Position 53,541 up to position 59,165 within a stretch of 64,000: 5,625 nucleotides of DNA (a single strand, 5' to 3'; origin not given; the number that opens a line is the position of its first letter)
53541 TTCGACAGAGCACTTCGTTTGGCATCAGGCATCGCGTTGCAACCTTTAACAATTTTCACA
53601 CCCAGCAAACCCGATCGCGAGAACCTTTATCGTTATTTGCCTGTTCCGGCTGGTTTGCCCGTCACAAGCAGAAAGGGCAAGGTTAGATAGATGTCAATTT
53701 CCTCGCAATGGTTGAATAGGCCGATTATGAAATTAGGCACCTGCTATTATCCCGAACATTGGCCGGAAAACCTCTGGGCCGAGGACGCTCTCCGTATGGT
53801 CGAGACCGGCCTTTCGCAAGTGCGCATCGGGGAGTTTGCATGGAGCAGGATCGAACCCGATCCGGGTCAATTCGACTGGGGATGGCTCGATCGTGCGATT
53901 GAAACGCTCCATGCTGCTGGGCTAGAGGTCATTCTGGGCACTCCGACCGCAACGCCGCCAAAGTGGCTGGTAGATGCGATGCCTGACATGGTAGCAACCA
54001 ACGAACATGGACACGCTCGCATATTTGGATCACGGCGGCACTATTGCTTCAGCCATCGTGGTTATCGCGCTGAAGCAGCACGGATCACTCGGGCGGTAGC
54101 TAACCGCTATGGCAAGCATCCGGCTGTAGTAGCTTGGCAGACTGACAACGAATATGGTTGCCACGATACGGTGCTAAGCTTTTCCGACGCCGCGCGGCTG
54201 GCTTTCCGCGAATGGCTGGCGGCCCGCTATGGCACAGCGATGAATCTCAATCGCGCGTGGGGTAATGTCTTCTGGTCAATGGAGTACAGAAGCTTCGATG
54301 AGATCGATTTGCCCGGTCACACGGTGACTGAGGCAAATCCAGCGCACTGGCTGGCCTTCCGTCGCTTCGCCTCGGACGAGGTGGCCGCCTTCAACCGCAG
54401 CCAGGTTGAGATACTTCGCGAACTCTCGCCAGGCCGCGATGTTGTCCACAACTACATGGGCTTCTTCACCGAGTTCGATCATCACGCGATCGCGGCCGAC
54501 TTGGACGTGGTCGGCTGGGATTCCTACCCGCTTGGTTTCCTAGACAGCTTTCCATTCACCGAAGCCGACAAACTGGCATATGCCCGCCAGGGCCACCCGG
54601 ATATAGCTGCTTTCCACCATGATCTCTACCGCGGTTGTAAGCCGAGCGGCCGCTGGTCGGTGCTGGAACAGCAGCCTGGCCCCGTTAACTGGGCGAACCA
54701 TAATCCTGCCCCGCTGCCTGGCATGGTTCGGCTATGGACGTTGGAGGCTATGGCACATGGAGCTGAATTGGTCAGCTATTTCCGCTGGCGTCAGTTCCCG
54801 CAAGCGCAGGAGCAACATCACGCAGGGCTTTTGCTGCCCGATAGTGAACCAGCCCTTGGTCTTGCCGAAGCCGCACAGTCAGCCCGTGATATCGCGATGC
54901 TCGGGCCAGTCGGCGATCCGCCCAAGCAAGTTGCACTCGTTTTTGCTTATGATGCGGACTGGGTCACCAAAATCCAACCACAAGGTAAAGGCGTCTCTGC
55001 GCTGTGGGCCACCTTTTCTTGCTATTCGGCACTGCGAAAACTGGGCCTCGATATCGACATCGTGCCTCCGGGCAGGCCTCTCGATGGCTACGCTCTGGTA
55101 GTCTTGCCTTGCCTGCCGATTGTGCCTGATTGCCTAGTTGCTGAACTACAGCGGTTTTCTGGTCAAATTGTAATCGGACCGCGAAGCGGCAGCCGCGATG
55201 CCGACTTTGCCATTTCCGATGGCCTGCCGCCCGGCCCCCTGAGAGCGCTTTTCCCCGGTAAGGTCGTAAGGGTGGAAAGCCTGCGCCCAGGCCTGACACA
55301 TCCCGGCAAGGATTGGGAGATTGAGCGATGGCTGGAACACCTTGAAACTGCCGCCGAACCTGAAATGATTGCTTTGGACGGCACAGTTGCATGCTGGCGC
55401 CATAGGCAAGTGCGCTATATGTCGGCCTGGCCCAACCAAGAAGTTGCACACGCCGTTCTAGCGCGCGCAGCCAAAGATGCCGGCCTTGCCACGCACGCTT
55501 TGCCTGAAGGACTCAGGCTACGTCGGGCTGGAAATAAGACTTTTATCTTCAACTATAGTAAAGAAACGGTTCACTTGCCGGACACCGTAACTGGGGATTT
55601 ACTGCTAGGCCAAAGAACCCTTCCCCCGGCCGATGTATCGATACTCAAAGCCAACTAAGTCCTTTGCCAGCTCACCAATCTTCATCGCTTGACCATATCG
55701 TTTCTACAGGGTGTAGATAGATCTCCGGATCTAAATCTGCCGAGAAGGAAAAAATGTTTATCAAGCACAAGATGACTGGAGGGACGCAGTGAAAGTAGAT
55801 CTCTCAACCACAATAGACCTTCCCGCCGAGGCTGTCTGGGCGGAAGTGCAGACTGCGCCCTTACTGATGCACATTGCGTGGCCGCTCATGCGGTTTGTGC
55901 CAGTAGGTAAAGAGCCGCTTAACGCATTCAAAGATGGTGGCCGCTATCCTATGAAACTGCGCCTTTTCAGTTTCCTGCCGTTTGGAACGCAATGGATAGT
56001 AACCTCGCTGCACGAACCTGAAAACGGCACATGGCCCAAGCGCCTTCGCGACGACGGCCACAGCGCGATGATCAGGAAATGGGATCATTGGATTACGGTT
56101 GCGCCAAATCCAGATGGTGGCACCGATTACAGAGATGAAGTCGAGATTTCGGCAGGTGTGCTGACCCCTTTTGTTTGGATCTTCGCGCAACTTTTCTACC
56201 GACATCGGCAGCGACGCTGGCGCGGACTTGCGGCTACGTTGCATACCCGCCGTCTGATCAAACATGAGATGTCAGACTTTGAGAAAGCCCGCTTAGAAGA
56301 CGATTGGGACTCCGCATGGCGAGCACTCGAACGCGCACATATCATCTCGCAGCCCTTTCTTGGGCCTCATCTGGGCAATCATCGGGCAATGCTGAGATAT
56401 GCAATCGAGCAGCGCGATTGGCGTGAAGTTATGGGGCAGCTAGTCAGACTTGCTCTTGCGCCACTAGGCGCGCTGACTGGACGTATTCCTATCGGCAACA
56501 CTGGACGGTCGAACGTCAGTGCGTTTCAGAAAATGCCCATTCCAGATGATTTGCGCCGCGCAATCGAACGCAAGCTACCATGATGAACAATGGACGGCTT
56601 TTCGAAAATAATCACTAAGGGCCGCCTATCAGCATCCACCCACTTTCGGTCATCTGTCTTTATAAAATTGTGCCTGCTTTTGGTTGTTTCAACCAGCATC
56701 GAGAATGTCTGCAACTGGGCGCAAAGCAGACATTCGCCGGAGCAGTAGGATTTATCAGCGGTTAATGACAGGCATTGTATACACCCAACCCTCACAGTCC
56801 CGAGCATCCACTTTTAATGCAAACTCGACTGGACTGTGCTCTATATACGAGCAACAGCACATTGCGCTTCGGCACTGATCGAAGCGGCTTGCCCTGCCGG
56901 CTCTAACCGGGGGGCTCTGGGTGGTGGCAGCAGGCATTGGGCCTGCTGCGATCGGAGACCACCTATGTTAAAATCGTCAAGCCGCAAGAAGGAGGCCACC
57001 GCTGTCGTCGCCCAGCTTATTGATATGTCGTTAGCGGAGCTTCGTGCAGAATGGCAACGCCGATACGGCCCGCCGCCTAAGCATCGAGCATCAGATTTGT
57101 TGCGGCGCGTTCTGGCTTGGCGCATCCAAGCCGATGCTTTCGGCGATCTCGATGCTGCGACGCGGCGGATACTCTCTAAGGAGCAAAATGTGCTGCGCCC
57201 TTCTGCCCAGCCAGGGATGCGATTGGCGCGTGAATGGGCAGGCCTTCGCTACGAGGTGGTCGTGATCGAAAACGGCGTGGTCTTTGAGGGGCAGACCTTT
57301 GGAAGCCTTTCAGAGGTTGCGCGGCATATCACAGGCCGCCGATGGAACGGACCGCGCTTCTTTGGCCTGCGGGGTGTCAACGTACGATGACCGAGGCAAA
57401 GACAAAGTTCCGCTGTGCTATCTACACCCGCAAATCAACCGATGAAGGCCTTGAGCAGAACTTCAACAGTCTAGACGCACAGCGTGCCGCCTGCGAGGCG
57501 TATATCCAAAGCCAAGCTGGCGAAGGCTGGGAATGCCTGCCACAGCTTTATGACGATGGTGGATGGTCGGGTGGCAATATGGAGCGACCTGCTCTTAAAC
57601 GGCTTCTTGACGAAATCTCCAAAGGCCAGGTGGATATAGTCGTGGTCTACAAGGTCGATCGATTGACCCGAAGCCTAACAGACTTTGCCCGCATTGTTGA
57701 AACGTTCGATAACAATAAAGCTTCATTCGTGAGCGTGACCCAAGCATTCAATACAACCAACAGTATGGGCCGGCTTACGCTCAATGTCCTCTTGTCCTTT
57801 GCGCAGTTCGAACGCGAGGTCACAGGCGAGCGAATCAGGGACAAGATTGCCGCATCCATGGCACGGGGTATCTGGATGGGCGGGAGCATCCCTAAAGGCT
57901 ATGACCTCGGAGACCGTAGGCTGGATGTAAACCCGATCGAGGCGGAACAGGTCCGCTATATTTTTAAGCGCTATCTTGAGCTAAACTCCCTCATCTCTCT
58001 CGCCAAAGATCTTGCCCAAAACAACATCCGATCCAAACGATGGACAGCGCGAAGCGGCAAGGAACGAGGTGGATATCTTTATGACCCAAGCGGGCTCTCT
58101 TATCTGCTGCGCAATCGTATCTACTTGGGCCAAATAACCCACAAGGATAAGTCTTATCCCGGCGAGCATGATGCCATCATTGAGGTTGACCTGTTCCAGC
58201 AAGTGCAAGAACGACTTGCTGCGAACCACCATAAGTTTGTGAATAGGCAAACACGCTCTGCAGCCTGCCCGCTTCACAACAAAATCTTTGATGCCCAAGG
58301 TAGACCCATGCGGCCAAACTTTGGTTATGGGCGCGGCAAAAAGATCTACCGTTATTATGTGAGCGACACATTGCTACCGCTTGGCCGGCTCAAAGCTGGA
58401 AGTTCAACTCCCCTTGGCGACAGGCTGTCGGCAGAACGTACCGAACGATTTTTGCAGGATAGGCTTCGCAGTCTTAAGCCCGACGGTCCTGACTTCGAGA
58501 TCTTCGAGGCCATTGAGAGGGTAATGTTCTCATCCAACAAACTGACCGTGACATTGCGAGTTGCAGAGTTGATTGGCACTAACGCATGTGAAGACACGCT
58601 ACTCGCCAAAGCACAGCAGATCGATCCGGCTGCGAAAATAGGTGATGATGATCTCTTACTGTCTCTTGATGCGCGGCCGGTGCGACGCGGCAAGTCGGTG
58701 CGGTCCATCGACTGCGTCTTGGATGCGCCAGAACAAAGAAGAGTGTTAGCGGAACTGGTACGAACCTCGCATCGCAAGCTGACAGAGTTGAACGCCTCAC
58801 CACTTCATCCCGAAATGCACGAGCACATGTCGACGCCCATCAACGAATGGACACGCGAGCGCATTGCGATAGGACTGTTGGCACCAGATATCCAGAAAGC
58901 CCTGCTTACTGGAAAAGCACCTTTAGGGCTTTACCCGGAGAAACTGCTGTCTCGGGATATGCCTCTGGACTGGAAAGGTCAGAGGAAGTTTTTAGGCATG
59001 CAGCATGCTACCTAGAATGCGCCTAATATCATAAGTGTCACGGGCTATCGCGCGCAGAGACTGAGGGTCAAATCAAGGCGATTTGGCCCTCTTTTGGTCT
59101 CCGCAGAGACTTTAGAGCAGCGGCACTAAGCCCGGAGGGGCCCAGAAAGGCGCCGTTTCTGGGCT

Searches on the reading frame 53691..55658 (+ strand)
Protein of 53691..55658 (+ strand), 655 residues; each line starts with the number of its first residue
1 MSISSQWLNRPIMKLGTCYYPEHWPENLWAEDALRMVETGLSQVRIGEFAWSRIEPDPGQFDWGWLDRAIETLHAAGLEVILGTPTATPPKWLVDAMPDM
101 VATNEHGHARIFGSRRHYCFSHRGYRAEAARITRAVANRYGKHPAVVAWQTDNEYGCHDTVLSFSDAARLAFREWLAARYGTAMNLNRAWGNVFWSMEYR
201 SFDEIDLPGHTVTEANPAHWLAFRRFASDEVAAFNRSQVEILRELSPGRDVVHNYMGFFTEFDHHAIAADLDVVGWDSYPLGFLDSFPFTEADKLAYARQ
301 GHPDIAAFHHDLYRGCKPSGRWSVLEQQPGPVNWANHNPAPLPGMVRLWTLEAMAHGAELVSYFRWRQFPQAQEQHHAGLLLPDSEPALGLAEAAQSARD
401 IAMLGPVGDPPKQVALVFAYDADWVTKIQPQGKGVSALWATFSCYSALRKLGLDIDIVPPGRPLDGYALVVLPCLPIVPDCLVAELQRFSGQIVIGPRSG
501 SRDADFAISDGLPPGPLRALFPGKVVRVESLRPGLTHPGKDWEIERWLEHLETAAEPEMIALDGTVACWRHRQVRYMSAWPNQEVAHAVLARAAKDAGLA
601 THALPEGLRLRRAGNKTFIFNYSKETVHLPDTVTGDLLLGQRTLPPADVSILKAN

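Call 33: find_encoding_contigs(protein=window:53691-55658:+, flank=10000, max_places=1)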
Protein window:53691-55658:+ (655 aa): no gene with exactly this product is on record in the collection.

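Call 101: search_protein_families(library=pfam, proteins=[window:53691-55658:+], max_evalue=0.001)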
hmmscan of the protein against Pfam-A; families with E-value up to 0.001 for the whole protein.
window:53691-55658:+ (655 aa): 3 families
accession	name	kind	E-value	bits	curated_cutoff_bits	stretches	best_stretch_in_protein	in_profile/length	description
PF02449.21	Glyco_hydro_42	-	5.4e-141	470.8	21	1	18-402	1-374/376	Beta-galactosidase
PF08532.16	Glyco_hydro_42M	-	2.4e-25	89.7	25.8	1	413-599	2-206/207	Beta-galactosidase trimerisation domain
PF08533.16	Glyco_hydro_42C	-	7.6e-05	22.8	21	1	607-653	1-57/58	Beta-galactosidase C-terminal domain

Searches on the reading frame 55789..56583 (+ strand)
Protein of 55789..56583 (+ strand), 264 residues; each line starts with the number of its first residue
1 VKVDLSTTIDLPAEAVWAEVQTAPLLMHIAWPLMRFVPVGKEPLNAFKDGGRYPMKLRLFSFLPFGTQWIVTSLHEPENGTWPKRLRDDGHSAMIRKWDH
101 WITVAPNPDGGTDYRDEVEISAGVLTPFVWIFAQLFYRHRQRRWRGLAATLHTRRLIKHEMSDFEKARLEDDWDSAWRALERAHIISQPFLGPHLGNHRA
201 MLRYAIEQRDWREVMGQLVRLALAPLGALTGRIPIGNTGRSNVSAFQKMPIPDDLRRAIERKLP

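Call 101: search_protein_families(library=pfam, proteins=[window:55789-56583:+], max_evalue=0.001)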
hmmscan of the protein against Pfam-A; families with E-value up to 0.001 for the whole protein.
window:55789-56583:+ (264 aa): 1 family
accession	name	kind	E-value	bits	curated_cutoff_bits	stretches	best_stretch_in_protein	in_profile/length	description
PF12487.13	DUF3703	-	1.6e-39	134.7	22.3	1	153-258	3-108/109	Protein of unknown function (DUF3703)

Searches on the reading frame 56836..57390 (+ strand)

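Call 101: search_protein_families(library=pfam, proteins=[window:56836-57390:+], max_evalue=0.001)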
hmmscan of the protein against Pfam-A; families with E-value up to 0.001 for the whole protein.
window:56836-57390:+ (184 aa): 1 family
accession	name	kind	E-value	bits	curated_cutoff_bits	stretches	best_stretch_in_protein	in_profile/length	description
PF11149.13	DUF2924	-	3.9e-38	131.2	31.2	1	57-179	3-135/135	Protein of unknown function (DUF2924)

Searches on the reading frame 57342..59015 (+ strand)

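Call 49: search_protein_families(library=pfam, proteins=[window:57342-59015:+], max_evalue=0.01)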
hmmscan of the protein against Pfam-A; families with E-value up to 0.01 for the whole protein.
window:57342-59015:+ (557 aa): 2 families
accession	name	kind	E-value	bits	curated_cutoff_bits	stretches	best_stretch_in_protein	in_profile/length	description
PF00239.26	Resolvase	-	3.1e-37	128.3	23.3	1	26-177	2-144/145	Resolvase, N terminal domain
PF07508.19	Recombinase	-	2.8e-15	56.9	21.1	1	198-294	1-101/102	Recombinase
